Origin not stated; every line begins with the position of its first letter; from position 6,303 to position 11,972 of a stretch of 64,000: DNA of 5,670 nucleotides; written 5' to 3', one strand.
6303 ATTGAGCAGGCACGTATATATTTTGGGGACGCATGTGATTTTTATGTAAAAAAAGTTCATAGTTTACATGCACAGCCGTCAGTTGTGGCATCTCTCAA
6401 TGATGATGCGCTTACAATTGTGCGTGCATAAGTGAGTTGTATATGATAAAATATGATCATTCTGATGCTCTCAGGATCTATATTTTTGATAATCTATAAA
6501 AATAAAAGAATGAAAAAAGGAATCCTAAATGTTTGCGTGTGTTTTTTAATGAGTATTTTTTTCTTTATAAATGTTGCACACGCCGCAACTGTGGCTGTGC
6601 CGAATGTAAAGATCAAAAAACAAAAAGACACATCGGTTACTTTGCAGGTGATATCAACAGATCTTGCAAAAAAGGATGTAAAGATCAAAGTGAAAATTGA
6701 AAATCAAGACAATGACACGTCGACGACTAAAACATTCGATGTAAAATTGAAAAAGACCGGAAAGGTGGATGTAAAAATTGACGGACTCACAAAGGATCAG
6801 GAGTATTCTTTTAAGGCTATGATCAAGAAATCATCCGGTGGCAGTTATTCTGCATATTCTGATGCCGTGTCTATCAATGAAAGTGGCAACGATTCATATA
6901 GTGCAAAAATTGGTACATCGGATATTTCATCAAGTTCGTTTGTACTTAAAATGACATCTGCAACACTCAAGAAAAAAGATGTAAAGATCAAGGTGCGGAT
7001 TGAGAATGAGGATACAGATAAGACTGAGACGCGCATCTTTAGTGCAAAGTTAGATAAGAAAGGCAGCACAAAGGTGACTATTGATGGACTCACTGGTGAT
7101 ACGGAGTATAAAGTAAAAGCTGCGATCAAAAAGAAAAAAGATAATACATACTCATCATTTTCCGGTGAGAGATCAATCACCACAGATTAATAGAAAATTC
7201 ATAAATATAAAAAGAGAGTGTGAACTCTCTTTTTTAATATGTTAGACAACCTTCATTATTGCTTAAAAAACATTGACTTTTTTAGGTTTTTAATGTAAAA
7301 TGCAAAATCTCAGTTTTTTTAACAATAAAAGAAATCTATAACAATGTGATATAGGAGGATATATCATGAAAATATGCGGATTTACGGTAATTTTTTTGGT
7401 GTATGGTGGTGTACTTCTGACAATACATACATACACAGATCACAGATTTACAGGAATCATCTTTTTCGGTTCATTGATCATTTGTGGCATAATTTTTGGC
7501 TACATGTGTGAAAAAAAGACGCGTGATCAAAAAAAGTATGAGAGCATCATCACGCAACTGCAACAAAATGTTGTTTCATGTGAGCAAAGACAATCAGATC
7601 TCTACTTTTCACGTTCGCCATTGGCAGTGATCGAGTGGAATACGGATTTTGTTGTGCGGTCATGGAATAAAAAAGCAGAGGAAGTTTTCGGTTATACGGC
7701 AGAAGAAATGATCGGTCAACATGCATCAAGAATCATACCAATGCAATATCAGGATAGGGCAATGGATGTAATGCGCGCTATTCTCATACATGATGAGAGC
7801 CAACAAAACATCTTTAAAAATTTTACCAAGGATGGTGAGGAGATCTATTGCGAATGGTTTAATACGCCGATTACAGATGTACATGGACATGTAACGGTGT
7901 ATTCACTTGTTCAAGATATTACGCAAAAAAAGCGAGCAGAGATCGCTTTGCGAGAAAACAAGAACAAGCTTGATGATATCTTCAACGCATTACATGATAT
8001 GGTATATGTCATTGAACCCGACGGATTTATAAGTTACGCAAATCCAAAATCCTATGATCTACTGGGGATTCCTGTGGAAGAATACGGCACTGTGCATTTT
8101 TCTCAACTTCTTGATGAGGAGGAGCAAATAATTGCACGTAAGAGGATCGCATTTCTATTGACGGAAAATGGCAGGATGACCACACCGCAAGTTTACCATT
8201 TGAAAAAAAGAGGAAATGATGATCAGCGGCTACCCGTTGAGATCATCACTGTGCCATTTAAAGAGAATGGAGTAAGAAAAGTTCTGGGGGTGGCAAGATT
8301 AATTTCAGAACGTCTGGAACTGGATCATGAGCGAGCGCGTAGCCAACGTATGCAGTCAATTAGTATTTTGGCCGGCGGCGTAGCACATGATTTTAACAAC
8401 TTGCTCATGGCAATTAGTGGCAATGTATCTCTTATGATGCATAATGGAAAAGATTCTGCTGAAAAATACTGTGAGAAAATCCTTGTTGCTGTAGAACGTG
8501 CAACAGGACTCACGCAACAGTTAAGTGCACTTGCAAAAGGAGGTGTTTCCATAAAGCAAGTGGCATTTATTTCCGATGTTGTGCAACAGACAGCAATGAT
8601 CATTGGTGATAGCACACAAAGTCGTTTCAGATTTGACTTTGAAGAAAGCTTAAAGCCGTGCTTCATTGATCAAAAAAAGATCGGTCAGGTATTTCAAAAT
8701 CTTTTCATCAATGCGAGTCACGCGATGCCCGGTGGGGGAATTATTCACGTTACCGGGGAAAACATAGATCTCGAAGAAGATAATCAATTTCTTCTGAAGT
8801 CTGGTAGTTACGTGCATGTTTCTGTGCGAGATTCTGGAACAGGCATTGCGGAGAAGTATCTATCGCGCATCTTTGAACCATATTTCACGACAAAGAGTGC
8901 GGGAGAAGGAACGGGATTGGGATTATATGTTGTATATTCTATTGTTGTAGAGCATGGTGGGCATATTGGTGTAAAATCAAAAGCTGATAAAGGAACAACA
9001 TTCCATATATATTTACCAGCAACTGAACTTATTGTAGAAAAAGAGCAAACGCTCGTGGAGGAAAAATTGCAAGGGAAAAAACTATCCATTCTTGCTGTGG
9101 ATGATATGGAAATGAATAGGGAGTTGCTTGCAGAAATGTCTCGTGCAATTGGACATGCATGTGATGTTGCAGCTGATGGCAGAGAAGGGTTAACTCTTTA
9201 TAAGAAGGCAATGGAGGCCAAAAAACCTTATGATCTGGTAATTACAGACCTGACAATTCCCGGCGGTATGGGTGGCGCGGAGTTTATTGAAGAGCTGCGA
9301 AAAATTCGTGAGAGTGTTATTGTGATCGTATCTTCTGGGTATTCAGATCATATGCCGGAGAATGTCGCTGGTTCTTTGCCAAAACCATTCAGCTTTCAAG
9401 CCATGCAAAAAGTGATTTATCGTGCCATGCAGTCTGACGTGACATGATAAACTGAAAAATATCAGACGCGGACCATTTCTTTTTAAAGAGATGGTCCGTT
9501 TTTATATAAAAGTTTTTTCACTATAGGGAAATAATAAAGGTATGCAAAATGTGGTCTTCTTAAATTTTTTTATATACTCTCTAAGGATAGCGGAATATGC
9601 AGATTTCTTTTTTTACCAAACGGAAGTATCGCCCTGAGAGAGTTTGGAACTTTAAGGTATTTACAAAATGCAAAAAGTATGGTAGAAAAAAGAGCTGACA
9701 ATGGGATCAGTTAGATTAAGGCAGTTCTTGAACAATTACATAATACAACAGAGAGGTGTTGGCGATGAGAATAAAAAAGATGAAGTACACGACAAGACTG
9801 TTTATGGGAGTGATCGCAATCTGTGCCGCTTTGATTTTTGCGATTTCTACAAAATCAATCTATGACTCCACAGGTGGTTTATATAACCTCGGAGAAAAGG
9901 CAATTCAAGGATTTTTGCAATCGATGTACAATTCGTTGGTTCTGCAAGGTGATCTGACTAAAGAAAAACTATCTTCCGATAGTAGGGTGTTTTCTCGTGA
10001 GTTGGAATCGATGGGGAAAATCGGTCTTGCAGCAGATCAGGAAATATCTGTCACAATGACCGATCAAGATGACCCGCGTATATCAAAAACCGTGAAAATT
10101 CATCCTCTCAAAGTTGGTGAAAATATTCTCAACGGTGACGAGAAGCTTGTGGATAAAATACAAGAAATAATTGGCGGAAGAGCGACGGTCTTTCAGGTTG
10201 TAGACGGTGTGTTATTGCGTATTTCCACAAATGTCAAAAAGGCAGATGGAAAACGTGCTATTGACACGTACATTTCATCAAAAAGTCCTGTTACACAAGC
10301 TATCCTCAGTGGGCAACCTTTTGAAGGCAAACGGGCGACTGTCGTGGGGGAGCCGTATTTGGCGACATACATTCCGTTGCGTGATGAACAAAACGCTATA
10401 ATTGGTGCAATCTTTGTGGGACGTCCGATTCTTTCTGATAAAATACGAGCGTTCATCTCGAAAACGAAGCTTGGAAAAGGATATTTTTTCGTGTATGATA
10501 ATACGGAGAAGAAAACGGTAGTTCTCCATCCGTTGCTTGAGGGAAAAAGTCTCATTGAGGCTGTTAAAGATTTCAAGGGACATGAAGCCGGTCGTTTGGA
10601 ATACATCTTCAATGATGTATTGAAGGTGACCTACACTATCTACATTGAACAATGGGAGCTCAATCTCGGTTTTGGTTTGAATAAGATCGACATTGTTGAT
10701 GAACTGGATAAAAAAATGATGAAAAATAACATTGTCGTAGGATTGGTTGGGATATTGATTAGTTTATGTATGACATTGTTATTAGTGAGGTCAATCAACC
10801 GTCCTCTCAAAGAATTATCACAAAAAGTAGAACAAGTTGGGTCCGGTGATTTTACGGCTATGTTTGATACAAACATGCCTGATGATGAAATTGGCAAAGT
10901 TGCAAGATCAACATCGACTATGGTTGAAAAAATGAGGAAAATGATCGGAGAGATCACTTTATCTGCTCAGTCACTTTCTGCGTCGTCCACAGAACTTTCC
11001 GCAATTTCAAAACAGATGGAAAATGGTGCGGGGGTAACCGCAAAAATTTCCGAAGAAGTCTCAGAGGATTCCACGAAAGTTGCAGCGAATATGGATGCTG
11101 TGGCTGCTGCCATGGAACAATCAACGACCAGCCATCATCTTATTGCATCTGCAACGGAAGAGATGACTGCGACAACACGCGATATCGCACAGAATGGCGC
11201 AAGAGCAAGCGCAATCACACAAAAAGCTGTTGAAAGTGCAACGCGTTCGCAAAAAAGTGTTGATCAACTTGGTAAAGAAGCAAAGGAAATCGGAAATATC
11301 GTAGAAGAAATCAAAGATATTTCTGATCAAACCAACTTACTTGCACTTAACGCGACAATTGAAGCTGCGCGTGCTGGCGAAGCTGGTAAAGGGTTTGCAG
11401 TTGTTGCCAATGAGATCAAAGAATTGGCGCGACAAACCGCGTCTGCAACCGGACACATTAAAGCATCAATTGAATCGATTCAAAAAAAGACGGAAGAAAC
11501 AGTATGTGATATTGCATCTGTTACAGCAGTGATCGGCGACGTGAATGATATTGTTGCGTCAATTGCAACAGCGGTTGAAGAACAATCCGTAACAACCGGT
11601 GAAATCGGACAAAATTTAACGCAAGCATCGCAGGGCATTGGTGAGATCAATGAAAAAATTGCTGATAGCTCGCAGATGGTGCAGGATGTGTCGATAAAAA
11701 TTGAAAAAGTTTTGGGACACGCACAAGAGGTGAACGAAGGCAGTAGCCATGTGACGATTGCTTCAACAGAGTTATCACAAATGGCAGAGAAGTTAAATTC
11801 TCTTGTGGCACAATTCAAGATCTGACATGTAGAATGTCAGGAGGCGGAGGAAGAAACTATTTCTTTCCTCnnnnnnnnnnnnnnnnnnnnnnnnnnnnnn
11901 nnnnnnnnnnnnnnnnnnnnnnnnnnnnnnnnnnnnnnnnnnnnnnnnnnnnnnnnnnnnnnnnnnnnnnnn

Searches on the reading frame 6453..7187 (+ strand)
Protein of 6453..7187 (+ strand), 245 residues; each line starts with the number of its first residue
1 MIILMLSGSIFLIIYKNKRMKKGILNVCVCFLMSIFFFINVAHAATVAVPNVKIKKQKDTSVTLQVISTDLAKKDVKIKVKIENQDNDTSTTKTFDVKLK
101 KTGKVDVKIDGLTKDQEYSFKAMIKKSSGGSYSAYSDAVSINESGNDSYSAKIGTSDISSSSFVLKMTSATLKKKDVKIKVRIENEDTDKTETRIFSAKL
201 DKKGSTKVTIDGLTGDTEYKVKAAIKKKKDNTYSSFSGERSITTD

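Call 73: search_protein_families(library=pfam, proteins=[window:6453-7187:+], max_evalue=0.0001)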
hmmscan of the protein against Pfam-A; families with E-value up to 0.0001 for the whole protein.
window:6453-7187:+ (245 aa): 4 families
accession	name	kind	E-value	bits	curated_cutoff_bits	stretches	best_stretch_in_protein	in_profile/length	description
PF00041.27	fn3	-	1.2e-06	29.1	25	0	156-228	9-71/84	Fibronectin type III domain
PF17425.8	Arylsulfotran_N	-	4e-06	27.3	24.2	0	157-233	8-78/88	Arylsulfotransferase Ig-like domain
PF16656.11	Pur_ac_phosph_N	-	1.3e-05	26.1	30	0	58-127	11-83/93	Purple acid Phosphatase, N-terminal domain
PF07705.17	CARDB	-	5.9e-05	23.7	22.7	0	70-133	15-78/101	CARDB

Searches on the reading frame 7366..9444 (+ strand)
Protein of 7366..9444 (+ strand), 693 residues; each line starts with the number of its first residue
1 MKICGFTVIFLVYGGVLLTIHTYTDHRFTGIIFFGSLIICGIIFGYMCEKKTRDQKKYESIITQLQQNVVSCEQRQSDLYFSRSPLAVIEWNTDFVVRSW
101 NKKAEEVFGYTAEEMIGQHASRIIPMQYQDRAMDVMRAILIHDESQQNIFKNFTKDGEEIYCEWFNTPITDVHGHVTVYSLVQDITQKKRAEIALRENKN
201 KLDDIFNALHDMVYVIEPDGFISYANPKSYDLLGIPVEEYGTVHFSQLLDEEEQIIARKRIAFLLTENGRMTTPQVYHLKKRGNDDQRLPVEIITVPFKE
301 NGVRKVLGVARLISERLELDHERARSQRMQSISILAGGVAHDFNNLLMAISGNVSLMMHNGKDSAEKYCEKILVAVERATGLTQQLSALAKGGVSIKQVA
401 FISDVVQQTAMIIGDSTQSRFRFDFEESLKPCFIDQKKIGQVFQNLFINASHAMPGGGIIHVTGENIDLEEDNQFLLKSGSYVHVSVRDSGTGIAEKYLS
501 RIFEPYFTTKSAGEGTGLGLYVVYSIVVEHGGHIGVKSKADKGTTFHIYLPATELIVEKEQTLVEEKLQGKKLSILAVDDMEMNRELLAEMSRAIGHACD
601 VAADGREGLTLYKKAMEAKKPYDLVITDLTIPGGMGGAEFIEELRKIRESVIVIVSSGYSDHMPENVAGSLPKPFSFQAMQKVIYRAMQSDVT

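Call 6: search_protein_families(library=pfam, proteins=[window:7366-9444:+], max_evalue=0.01)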
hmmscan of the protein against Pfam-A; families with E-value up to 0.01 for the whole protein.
window:7366-9444:+ (693 aa): 9 families
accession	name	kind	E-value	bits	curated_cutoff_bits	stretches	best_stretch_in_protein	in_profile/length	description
PF02518.31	HATPase_c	-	2e-23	83.4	26.4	1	435-553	2-110/111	Histidine kinase-, DNA gyrase B-, and HSP90-like ATPase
PF08448.16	PAS_4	-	3.9e-23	82.2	23.1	2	81-190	1-110/110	PAS fold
PF13426.13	PAS_9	-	1.2e-18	67.7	27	2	88-187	4-103/103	PAS domain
PF00989.32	PAS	-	2.7e-18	66.4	22.6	2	85-180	11-107/113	PAS fold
PF00072.30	Response_reg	-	1.7e-11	44.7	30.2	1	575-682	1-108/111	Response regulator receiver domain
PF08447.18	PAS_3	-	7e-11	42.7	25.6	1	99-177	3-83/89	PAS fold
PF13188.13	PAS_8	-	4.3e-08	33.2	21.8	1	201-248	2-50/65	PAS domain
PF00512.31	HisKA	-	9.2e-06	26.1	26.9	1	335-391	5-62/66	His Kinase A (phospho-acceptor) domain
PF24820.1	Diguanyl_cycl_sensor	-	3.3e-05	24.2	28.1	0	87-171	8-88/109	Diguanylate cyclase-like sensor domain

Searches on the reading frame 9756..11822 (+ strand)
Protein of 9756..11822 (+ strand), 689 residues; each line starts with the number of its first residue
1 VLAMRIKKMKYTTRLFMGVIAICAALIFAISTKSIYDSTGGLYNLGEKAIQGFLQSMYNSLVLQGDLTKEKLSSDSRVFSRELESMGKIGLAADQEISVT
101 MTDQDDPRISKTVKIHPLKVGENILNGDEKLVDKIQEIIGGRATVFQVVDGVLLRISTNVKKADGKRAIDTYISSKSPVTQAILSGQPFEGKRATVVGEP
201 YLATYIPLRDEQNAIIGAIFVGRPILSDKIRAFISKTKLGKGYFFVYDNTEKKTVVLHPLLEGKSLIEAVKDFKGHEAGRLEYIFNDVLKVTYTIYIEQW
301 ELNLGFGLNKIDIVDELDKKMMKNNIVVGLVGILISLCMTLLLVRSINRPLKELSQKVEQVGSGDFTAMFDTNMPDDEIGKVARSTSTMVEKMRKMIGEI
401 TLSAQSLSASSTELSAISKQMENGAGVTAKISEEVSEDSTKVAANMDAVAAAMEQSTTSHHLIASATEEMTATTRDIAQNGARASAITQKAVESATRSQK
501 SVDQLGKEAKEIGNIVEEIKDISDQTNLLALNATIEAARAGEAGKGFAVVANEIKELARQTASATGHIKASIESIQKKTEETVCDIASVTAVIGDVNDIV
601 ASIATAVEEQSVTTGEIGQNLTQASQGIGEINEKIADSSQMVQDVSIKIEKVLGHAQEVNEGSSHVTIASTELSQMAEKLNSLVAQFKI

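Call 6: search_protein_families(library=pfam, proteins=[window:9756-11822:+], max_evalue=0.01)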
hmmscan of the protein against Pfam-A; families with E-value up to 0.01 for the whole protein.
window:9756-11822:+ (689 aa): 6 families
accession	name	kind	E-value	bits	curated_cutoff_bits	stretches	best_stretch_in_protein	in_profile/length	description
PF17201.10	Cache_3-Cache_2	-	7e-47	160.6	27.7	1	49-316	15-292/299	Cache 3/Cache 2 fusion domain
PF00015.26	MCPsignal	-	2.1e-31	109.5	34.6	1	485-637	8-167/172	Methyl-accepting chemotaxis protein (MCP) signalling domain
PF17202.10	sCache_3_3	-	7.1e-27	94.3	28.8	1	125-225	3-97/107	Single cache domain 3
PF00672.30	HAMP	-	1.9e-09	38.1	25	1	342-385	1-43/53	HAMP domain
PF08269.17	dCache_2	-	0.0019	17.9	26.5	1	238-321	89-194/298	Cache domain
PF06103.16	DUF948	-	0.0055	17.3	37.2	0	626-666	44-84/89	Bacterial protein of unknown function (DUF948)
